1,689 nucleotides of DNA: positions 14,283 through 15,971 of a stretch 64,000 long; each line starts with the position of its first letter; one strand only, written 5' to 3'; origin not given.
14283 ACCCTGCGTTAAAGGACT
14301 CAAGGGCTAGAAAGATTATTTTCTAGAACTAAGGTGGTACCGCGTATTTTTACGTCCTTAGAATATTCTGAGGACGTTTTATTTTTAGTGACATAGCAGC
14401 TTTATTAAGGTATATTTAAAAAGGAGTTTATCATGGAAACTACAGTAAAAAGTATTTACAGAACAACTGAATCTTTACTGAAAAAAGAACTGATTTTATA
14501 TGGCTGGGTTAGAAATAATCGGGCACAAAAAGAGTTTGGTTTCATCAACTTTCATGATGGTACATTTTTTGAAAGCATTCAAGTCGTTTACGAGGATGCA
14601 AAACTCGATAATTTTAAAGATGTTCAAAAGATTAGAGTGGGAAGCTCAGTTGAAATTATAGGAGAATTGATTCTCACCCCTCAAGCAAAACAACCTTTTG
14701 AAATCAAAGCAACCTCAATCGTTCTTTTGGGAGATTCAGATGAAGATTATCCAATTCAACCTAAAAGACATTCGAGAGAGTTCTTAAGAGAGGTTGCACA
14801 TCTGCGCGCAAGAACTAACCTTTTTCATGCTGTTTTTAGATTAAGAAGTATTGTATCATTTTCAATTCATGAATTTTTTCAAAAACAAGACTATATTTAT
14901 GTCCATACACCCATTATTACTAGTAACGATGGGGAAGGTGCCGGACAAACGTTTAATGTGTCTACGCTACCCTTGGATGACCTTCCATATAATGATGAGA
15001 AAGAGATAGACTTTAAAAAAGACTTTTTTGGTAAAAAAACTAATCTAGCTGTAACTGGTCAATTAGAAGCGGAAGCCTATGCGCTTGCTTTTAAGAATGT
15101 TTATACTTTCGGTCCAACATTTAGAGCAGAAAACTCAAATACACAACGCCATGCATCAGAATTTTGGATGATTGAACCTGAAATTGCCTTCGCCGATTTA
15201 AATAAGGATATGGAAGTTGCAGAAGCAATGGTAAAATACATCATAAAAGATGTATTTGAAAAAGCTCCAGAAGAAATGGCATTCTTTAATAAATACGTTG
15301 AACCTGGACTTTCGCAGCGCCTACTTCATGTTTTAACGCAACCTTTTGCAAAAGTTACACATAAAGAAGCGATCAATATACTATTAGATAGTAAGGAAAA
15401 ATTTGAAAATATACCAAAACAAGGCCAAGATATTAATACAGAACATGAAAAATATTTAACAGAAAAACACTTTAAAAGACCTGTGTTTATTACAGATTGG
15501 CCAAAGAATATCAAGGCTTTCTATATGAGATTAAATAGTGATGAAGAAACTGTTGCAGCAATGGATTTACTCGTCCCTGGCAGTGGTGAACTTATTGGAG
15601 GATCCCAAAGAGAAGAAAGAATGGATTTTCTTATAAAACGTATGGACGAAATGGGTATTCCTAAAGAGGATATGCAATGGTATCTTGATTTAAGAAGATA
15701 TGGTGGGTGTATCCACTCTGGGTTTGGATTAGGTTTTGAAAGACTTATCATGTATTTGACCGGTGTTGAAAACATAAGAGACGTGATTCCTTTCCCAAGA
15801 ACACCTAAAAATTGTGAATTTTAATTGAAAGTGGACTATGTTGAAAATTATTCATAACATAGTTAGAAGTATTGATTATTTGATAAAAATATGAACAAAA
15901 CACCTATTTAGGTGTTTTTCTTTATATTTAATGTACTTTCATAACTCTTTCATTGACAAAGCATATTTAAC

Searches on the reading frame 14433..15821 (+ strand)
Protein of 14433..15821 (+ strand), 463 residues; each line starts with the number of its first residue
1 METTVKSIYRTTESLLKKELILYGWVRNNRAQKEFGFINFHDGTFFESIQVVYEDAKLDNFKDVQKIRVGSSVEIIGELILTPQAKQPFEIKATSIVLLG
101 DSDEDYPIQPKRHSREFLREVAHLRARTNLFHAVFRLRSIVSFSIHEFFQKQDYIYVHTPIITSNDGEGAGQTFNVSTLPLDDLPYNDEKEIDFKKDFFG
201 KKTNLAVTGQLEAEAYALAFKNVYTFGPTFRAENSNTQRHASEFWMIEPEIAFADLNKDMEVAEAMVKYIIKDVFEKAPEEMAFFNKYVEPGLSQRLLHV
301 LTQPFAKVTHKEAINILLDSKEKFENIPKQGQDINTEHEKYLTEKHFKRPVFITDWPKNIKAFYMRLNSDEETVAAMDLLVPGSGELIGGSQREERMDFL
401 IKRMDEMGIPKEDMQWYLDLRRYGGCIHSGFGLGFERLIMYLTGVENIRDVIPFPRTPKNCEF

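Call 7: search_protein_families(library=pfam, proteins=[window:14433-15821:+], max_evalue=0.001)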
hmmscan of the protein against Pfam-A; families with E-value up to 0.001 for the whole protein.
window:14433-15821:+ (463 aa): 3 families
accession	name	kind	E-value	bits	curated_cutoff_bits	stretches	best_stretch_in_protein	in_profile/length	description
PF00152.25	tRNA-synt_2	-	2.5e-66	224.3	25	1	118-457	5-307/308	tRNA synthetases class II (D, K and N)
PF01336.31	tRNA_anti-codon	-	2.4e-10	40.7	27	1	22-99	3-75/75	OB-fold nucleic acid binding domain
PF01409.25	tRNA-synt_2d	-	4.4e-05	23.5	19.8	0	430-451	214-235/246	tRNA synthetases class II core domain (F)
